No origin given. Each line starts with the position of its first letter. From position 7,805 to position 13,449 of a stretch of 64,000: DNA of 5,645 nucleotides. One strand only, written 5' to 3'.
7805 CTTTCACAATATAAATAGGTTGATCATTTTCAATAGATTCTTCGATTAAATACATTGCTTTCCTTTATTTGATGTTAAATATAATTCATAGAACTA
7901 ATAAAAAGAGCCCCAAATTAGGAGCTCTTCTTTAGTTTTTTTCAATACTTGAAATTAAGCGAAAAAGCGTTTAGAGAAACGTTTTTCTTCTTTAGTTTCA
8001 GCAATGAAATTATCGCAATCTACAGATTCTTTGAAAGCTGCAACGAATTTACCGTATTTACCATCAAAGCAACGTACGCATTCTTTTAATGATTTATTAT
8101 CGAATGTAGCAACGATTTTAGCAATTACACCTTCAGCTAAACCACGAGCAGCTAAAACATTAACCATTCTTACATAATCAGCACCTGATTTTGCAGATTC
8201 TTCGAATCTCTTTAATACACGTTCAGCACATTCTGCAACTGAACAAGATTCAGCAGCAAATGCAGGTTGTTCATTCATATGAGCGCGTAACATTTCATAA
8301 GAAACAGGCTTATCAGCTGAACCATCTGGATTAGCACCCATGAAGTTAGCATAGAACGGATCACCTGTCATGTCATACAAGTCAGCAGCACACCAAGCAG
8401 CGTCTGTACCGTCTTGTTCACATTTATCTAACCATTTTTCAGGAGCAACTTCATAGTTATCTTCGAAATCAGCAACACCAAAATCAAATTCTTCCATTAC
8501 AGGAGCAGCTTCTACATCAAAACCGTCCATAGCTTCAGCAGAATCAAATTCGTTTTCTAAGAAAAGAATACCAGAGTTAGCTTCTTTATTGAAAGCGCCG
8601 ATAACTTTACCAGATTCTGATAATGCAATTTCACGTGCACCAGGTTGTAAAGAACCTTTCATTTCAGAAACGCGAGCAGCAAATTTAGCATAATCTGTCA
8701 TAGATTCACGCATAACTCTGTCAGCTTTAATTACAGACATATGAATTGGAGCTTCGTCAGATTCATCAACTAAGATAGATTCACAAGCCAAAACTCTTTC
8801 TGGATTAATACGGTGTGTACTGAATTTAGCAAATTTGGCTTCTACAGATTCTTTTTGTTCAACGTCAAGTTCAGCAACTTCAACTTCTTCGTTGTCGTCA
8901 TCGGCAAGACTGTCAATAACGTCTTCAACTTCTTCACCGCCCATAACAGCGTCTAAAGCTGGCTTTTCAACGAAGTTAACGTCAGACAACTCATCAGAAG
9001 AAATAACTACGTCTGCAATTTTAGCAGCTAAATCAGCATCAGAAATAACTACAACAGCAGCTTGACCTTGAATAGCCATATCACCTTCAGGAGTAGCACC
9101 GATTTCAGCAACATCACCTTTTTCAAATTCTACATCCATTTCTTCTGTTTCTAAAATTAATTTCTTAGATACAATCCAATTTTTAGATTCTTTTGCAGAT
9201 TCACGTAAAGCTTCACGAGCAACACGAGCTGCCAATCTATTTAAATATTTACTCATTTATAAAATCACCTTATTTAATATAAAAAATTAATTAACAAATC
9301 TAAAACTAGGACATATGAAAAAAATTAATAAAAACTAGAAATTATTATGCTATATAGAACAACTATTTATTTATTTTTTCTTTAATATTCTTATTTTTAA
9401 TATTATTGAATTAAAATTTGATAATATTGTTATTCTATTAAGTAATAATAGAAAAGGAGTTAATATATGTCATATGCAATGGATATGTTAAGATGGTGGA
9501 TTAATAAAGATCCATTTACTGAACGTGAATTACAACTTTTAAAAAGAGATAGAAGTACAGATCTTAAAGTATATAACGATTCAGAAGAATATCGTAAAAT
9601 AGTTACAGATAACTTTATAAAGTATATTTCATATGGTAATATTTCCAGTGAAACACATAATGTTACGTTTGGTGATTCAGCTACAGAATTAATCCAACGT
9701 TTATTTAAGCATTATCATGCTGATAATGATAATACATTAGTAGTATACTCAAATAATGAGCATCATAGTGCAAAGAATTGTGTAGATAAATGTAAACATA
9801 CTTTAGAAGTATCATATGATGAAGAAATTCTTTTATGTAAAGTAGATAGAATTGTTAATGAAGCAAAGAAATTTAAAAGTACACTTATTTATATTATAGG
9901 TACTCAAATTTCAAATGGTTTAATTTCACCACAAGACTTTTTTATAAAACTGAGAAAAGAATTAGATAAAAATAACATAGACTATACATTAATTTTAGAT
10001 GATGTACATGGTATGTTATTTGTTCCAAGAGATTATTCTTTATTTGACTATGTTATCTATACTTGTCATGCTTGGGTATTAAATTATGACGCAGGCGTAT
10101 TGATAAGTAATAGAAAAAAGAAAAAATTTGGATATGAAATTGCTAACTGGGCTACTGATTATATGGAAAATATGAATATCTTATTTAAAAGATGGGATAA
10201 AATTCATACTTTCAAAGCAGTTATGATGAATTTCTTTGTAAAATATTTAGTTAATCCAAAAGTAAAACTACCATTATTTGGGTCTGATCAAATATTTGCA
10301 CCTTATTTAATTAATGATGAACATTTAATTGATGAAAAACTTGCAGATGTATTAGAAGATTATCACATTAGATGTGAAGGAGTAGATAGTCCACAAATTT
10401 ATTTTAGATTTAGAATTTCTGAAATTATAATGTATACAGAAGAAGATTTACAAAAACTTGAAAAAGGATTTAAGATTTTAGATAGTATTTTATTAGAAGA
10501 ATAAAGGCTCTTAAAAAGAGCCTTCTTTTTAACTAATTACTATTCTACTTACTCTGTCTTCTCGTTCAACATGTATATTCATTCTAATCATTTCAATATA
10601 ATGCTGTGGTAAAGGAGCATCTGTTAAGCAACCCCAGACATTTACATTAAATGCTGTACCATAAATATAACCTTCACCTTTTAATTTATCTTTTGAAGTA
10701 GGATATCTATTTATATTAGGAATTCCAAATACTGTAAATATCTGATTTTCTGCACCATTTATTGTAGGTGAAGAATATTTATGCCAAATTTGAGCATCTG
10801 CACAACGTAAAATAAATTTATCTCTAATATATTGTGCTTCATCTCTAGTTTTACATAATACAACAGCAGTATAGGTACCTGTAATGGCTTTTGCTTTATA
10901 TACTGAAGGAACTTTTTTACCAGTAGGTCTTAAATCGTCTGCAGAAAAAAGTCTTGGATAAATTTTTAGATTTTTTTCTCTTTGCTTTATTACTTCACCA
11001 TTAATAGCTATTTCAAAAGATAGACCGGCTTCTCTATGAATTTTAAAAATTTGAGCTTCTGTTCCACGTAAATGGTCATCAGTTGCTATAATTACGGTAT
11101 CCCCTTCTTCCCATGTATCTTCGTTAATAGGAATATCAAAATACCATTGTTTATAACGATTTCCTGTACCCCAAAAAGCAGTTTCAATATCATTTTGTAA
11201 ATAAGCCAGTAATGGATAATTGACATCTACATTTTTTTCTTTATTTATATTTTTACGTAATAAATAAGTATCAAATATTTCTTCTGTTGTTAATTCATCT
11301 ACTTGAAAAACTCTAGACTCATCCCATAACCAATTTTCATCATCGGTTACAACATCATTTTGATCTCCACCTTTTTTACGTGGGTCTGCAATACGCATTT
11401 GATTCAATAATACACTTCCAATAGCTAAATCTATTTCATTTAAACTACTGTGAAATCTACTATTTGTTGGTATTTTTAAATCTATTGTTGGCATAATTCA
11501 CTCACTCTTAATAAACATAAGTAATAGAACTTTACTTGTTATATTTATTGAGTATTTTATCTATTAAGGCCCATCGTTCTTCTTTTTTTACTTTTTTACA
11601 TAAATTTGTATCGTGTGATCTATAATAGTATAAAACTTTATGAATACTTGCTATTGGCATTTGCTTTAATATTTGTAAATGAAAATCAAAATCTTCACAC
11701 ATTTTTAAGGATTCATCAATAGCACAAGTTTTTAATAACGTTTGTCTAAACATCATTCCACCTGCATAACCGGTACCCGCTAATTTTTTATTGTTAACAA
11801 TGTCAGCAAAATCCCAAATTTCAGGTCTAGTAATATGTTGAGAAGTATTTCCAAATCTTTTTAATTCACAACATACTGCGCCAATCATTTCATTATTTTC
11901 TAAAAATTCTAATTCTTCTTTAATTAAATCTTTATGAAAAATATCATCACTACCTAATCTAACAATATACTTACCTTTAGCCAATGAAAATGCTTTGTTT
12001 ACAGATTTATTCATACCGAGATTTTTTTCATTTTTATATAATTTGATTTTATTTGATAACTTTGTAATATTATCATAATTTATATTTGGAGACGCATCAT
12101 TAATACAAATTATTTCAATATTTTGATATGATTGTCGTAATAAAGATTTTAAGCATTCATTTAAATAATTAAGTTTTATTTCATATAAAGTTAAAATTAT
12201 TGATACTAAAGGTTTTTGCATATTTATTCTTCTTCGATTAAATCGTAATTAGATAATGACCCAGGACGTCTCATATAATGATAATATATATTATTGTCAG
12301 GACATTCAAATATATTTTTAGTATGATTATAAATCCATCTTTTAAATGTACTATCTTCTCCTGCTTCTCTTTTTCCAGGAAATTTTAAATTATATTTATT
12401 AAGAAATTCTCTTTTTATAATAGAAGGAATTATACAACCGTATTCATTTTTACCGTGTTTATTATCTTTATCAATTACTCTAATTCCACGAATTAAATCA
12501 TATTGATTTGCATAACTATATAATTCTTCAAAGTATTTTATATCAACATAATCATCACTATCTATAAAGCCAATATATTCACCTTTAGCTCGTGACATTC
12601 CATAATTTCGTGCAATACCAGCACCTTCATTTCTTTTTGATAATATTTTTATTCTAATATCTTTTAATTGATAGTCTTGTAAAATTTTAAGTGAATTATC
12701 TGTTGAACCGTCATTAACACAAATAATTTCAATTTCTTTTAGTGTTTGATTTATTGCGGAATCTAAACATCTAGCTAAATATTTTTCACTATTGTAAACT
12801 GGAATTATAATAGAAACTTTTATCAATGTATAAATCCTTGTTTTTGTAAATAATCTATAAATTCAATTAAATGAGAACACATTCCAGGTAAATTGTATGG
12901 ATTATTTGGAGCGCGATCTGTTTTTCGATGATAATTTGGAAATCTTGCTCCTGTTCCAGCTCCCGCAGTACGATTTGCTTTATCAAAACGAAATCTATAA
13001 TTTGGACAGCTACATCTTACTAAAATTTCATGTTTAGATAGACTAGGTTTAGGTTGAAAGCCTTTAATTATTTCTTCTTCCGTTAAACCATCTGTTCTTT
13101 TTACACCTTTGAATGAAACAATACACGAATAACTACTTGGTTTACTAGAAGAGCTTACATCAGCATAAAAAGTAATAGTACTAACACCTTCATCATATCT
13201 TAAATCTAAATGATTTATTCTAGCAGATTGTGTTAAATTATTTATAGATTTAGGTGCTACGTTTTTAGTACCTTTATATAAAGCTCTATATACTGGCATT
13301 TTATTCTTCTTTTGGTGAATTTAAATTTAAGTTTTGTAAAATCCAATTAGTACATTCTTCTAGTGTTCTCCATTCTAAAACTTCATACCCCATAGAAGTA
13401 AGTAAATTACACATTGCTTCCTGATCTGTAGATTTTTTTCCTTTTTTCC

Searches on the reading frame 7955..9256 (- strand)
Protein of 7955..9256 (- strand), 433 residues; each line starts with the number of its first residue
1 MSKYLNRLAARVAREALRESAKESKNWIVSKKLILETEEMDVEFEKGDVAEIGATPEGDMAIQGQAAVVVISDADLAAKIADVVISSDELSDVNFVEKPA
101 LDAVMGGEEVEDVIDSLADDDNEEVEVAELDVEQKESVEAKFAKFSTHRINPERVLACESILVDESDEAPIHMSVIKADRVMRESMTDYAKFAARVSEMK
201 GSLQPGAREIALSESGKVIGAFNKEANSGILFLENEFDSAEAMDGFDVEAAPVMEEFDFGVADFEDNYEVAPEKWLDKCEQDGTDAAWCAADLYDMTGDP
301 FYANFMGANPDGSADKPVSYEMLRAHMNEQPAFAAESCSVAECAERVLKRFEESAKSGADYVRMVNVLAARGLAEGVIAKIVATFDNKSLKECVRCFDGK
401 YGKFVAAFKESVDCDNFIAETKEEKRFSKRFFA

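Call 4: search_protein_families(library=pfam, proteins=[window:7955-9256:-], max_evalue=0.01)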
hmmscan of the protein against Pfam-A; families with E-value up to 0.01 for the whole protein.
window:7955-9256:- (433 aa): 0 families

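Call 6: search_protein_families(library=phrogs, proteins=[window:7955-9256:-], max_evalue=0.001)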
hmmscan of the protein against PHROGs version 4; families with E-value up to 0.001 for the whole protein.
window:7955-9256:- (433 aa): 0 families

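Call 11: search_protein_families(library=ncbifam, proteins=[window:7955-9256:-], max_evalue=0.1)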
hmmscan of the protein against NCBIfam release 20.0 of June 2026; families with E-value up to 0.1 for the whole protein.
window:7955-9256:- (433 aa): 2 families
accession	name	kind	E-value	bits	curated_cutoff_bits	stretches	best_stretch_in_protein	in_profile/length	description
NF001055.0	PRK00117.2-5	equivalog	0.0044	17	129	1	344-388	106-151/157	recombination regulator RecX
TIGR00384.1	dhsB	subfamily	0.044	13.2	88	0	149-205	60-116/222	succinate dehydrogenase and fumarate reductase iron-sulfur protein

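Call 92: search_solved_structures(query=window:7955-9256:-, max_evalue=1)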
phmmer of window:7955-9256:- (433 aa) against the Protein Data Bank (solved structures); distinct sequences matched with E-value up to 1: 19.
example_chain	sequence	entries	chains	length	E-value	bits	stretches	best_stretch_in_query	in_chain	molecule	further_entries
4v3p_SL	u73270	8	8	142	0.45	12.9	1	374-423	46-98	40S ribosomal protein S23 | 40S ribosomal protein S12 | 40S ribosomal protein uS12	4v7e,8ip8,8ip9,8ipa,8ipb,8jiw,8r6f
9eho_YY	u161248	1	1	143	0.48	12.8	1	369-423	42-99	Small ribosomal subunit protein uS12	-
7oyc_X2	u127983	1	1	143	0.48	12.8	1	369-423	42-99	40S ribosomal protein S23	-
3j0l_L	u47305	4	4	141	0.49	12.8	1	371-423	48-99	Ribosomal protein S23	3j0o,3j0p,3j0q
4bts_AL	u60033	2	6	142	0.5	12.7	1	371-423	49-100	40S RIBOSOMAL PROTEIN S12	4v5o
6olg_BX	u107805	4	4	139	0.5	12.7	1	371-423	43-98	40S ribosomal protein S23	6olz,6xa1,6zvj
9y49_AX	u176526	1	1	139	0.5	12.7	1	371-423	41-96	40S ribosomal protein S23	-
9t5c_SX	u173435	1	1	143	0.51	12.7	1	371-423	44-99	40S ribosomal protein S23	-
11iq_RR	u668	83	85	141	0.52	12.7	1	371-423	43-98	40S ribosomal protein S23 | uS12 | Ribosomal protein S23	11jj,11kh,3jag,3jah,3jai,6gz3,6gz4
7oya_X2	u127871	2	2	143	0.53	12.7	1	371-423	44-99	40S ribosomal protein S23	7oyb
9ru8_SX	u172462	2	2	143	0.53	12.6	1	371-423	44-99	Small ribosomal subunit protein uS12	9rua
9qwt_E3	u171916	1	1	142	0.53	12.6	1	371-423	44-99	Small ribosomal subunit protein uS12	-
5k0y_Q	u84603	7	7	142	0.53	12.6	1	371-423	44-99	ribosomal protein uS12 | 40S ribosomal protein S23 | 40S ribosomal protein uS12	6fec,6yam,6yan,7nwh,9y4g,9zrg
4d5l_X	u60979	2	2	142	0.53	12.6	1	371-423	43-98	40S RIBOSOMAL PROTEIN US12 | uS12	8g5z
6d90_YY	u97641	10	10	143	0.54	12.6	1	371-423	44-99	Ribosomal protein S23 | uS12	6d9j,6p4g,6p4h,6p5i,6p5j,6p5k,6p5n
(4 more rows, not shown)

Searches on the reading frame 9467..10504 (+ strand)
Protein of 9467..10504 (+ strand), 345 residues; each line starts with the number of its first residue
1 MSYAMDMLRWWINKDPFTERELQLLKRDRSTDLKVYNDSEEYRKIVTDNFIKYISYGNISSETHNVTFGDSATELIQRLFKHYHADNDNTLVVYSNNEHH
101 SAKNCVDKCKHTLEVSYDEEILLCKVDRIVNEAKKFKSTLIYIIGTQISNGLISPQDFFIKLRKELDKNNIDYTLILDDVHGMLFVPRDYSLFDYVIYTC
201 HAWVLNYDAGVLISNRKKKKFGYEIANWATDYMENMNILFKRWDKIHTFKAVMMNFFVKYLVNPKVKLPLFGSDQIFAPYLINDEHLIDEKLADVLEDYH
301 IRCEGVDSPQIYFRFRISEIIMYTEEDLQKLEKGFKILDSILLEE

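Call 4: search_protein_families(library=pfam, proteins=[window:9467-10504:+], max_evalue=0.01)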
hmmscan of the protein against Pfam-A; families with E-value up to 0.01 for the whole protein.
window:9467-10504:+ (345 aa): 0 families

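Call 11: search_protein_families(library=ncbifam, proteins=[window:9467-10504:+], max_evalue=0.1)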
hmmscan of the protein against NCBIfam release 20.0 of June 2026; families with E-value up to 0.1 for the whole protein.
window:9467-10504:+ (345 aa): 0 families

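Call 35: search_protein_families(library=phrogs, proteins=[window:9467-10504:+], max_evalue=0.001)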
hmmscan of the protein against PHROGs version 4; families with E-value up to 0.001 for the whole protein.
window:9467-10504:+ (345 aa): 0 families

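Call 110: search_solved_structures(query=window:9467-10504:+, max_evalue=1)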
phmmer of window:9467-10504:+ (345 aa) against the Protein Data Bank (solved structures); distinct sequences matched with E-value up to 1: 0.

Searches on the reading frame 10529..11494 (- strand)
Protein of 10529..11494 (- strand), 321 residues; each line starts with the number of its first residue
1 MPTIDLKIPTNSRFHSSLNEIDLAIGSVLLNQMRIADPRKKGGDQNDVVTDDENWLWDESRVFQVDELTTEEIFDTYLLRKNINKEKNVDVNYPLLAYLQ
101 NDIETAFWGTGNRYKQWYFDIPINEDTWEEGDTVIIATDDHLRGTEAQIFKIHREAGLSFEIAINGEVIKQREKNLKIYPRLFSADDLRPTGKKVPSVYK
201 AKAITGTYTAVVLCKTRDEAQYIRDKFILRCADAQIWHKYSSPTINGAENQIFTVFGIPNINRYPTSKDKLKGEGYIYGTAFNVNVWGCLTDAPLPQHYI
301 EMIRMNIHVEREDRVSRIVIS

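Call 4: search_protein_families(library=pfam, proteins=[window:10529-11494:-], max_evalue=0.01)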
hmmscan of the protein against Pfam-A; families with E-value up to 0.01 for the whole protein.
window:10529-11494:- (321 aa): 0 families

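Call 6: search_protein_families(library=phrogs, proteins=[window:10529-11494:-], max_evalue=0.001)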
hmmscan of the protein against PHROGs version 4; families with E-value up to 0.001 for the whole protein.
window:10529-11494:- (321 aa): 0 families

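Call 11: search_protein_families(library=ncbifam, proteins=[window:10529-11494:-], max_evalue=0.1)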
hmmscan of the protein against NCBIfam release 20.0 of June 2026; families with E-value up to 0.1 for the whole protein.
window:10529-11494:- (321 aa): 0 families

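Call 93: search_solved_structures(query=window:10529-11494:-, max_evalue=1)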
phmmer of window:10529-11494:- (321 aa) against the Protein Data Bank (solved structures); distinct sequences matched with E-value up to 1: 1.
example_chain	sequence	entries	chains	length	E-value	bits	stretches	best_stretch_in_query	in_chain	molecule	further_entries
7s00_D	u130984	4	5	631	0.062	15.8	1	63-134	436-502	DNA-directed RNA polymerase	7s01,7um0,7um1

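Call 106: predict_structure(protein=window:10529-11494:-)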
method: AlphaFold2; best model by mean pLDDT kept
length: 321 residues; sequences in the alignment: 1
mean_pLDDT: 30.1   pTM: 0.19
mean pLDDT of the five models: 30.1, 27.7, 25.8, 25.2, 24.0
residues with pLDDT >= 90: 0; 70-90: 0; 50-70: 0; < 50: 321
segments of 3 or more residues with pLDDT < 50: 1-321
pLDDT, mean of each block of 10 residues (from residue 1): 26 26 26 29 34 28 27 26 25 26 26 27 37 36 32 37 33 31 26 24 25 35 35 30 32 32 31 28 33 36 34 31 35
secondary structure, 60 per line:
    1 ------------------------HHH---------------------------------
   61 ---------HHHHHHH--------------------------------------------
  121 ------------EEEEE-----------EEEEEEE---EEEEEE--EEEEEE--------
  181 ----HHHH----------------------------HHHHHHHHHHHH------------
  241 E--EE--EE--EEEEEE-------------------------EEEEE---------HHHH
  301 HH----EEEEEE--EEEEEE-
elements in order: H70-76 E133-137 E149-155 E159-164 E167-172 H185-188 H217-228 E252-257 E283-287 H297-302 E307-312 E315-320

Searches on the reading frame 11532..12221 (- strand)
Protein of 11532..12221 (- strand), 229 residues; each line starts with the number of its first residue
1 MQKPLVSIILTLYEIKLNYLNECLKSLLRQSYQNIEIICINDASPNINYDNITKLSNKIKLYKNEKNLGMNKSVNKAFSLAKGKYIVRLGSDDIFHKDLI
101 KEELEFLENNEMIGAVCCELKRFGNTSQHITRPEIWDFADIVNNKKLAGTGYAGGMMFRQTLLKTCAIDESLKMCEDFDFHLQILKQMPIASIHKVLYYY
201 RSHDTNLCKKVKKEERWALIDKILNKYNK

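Call 5: search_protein_families(library=pfam, proteins=[window:11532-12221:-], max_evalue=0.01)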
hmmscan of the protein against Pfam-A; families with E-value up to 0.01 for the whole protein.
window:11532-12221:- (229 aa): 3 families
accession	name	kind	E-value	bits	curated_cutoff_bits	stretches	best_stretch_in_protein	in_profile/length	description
PF00535.33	Glycos_transf_2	-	2.8e-25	89.6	23.3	1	7-164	1-165/168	Glycosyl transferase family 2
PF10111.15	Glyco_tranf_2_2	-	3.1e-10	40.4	27.3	1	7-109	1-108/276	Glycosyltransferase like family 2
PF13641.12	Glyco_tranf_2_3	-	6.3e-10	39.9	27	1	6-218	3-228/230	Glycosyltransferase like family 2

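Call 6: search_protein_families(library=phrogs, proteins=[window:11532-12221:-], max_evalue=0.001)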
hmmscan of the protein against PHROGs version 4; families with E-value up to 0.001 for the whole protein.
window:11532-12221:- (229 aa): 1 family
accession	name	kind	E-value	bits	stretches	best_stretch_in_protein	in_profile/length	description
phrog_22088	-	unknown function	4.2e-05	23.7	1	7-199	63-260/377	-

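Call 11: search_protein_families(library=ncbifam, proteins=[window:11532-12221:-], max_evalue=0.1)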
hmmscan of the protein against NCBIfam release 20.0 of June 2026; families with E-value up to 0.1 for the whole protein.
window:11532-12221:- (229 aa): 19 families
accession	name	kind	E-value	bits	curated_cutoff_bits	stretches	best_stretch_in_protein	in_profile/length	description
NF053739.1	GlytfEpsEBac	equivalog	9.5e-20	70.7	450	1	4-185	1-186/265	glycosyltransferase EpsE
NF047683.1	TeichurnBiosyTuaG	equivalog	1.8e-15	57.3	400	1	2-210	4-213/252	teichuronic acid biosynthesis protein TuaG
TIGR03937.1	PgaC_IcaA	equivalog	1.1e-13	51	422.3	1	2-147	43-189/407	poly-beta-1,6-N-acetyl-D-glucosamine synthase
NF007482.0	PRK10073.1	equivalog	1.4e-12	47.3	423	1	2-119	4-122/334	glycosyltransferase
TIGR03111.1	glyc2_xrt_Gpos1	hypoth_equivalog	2.5e-12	46.3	363.95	1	3-117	48-166/439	TIGR03111 family XrtG-associated glycosyltransferase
NF041394.1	GtaseAglG_Halo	equivalog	2.2e-10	40.3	440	1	6-115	3-115/304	glucosyl-dolichyl phosphate glucuronosyltransferase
NF050050.1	ProtGlycPglI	equivalog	1.1e-09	38.1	500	1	4-205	2-205/306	GalNAc(5)-diNAcBac-PP-undecaprenol beta-1,3-glucosyltransferase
NF007453.0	PRK10018.1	equivalog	3.4e-09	36.8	382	1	2-96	4-100/280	colanic acid biosynthesis glycosyltransferase WcaA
TIGR04440.1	glyco_TIGR04440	domain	4.7e-09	36.3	70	1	6-146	2-148/215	TIGR00180 family glycosyltransferase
TIGR04017.1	WcaA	equivalog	7.8e-09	35.5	495.75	1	2-97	3-100/279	colanic acid biosynthesis glycosyltransferase WcaA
TIGR04242.1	nodulat_NodC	equivalog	2e-07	30.3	550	1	3-132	47-180/395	chitooligosaccharide synthase NodC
TIGR04009.1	wcaE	equivalog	3.3e-07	29.8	369.2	1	22-125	21-125/248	colanic acid biosynthesis glycosyltransferase WcaE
NF041875.1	EPS_EpsD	equivalog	4e-07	29.7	370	1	6-111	1-108/325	exopolysaccharide biosynthesis glycosyltransferase EpsD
TIGR04283.1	glyco_like_mftF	equivalog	3.6e-05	23.5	182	1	7-196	2-181/221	TIGR04283 family arsenosugar biosynthesis glycosyltransferase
NF038299.1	EPS_HpsN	equivalog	4.8e-05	22.5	425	1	4-118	1-117/317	hormogonium polysaccharide biosynthesis glycosyltransferase HpsN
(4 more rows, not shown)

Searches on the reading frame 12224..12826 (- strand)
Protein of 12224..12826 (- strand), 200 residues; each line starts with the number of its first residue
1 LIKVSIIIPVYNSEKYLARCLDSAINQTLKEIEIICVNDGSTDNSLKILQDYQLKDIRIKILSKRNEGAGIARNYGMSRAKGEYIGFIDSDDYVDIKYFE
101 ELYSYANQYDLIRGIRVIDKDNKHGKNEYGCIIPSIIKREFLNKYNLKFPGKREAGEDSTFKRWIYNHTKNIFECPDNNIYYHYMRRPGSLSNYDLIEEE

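Call 5: search_protein_families(library=pfam, proteins=[window:12224-12826:-], max_evalue=0.01)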
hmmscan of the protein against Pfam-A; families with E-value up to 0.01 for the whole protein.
window:12224-12826:- (200 aa): 4 families
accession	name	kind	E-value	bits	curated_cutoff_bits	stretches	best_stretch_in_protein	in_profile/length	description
PF00535.33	Glycos_transf_2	-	6.5e-38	130.7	23.3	1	5-131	1-130/168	Glycosyl transferase family 2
PF10111.15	Glyco_tranf_2_2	-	3.2e-13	50.2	27.3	1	5-108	1-108/276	Glycosyltransferase like family 2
PF13641.12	Glyco_tranf_2_3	-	1.4e-10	42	27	1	4-117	3-124/230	Glycosyltransferase like family 2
PF13704.12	Glyco_tranf_2_4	-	0.0039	18.1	27.5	1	12-97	2-87/98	Glycosyl transferase family 2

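Call 6: search_protein_families(library=phrogs, proteins=[window:12224-12826:-], max_evalue=0.001)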
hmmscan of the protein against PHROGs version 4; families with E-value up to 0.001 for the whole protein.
window:12224-12826:- (200 aa): 5 families
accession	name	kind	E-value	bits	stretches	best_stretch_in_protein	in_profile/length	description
phrog_22739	-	moron, auxiliary metabolic gene and host takeover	5.7e-18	66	1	1-115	1-120/327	GtrB-like O-antigen conversion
phrog_841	-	moron, auxiliary metabolic gene and host takeover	2.4e-17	64.4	1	3-181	3-178/309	GtrB-like O-antigen conversion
phrog_22088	-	unknown function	1.3e-12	48.4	1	3-99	61-161/377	-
phrog_13126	-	moron, auxiliary metabolic gene and host takeover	1.4e-07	32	1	3-108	2-102/394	beta-1,4-glycosyltransferase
phrog_14775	-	moron, auxiliary metabolic gene and host takeover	4e-05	24.3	1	53-107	34-88/203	glycosyltransferase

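Call 11: search_protein_families(library=ncbifam, proteins=[window:12224-12826:-], max_evalue=0.1)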
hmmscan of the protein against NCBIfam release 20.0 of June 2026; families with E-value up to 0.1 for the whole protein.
window:12224-12826:- (200 aa): 29 families (the best 25 are shown)
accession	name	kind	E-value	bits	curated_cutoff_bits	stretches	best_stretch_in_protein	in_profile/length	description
NF007482.0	PRK10073.1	equivalog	1.8e-33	116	423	1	3-111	7-115/334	glycosyltransferase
NF047683.1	TeichurnBiosyTuaG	equivalog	6.5e-24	84.9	400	1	3-97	7-102/252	teichuronic acid biosynthesis protein TuaG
NF041875.1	EPS_EpsD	equivalog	3.9e-18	65.9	370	1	4-96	1-94/325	exopolysaccharide biosynthesis glycosyltransferase EpsD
TIGR03937.1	PgaC_IcaA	equivalog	1.3e-17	63.8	422.3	1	3-97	46-141/407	poly-beta-1,6-N-acetyl-D-glucosamine synthase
NF038302.1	EPS_HpsE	equivalog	1.9e-17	63.2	300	1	3-110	2-115/307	hormogonium polysaccharide biosynthesis glycosyltransferase HpsE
NF050050.1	ProtGlycPglI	equivalog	6.7e-16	58.5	500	1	2-124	2-127/306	GalNAc(5)-diNAcBac-PP-undecaprenol beta-1,3-glucosyltransferase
NF053739.1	GlytfEpsEBac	equivalog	2.5e-15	56.2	450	1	3-111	2-115/265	glycosyltransferase EpsE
TIGR03965.1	mycofact_glyco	equivalog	5e-15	55.3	280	1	3-102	75-175/467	mycofactocin biosynthesis glycosyltransferase MftF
NF041394.1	GtaseAglG_Halo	equivalog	3.2e-14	52.9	440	1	3-111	2-112/304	glucosyl-dolichyl phosphate glucuronosyltransferase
TIGR03111.1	glyc2_xrt_Gpos1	hypoth_equivalog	1.6e-13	50.3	363.95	1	3-97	50-147/439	TIGR03111 family XrtG-associated glycosyltransferase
TIGR04283.1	glyco_like_mftF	equivalog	2.8e-12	46.7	182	1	4-106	1-97/221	TIGR04283 family arsenosugar biosynthesis glycosyltransferase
NF007986.1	PRK10714.1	equivalog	6.6e-12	45.1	529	1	3-139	7-148/316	undecaprenyl-phosphate 4-deoxy-4-formamido-L-arabinose transferase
NF038299.1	EPS_HpsN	equivalog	1.4e-11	44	425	1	3-102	2-102/317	hormogonium polysaccharide biosynthesis glycosyltransferase HpsN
NF047588.1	GlcsyltransPgfSStrep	equivalog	2.6e-11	43.3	500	1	2-123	1-128/308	glycosyltransferase PgfS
NF007453.0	PRK10018.1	equivalog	1.3e-10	41.5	382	1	4-93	8-98/280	colanic acid biosynthesis glycosyltransferase WcaA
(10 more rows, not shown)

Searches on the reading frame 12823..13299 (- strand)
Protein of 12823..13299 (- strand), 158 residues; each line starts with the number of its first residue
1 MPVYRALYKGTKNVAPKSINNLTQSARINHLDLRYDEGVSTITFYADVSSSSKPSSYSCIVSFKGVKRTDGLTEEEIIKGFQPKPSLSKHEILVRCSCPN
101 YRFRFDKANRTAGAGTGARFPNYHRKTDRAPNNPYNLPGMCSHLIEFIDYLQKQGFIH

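Call 5: search_protein_families(library=pfam, proteins=[window:12823-13299:-], max_evalue=0.01)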
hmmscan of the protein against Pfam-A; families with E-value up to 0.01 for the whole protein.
window:12823-13299:- (158 aa): 0 families

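Call 35: search_protein_families(library=phrogs, proteins=[window:12823-13299:-], max_evalue=0.001)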
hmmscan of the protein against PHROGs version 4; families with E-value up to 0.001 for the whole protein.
window:12823-13299:- (158 aa): 1 family
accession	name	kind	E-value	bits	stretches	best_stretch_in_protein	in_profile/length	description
phrog_18980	-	unknown function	2.5e-07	31.5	1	84-154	150-216/218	-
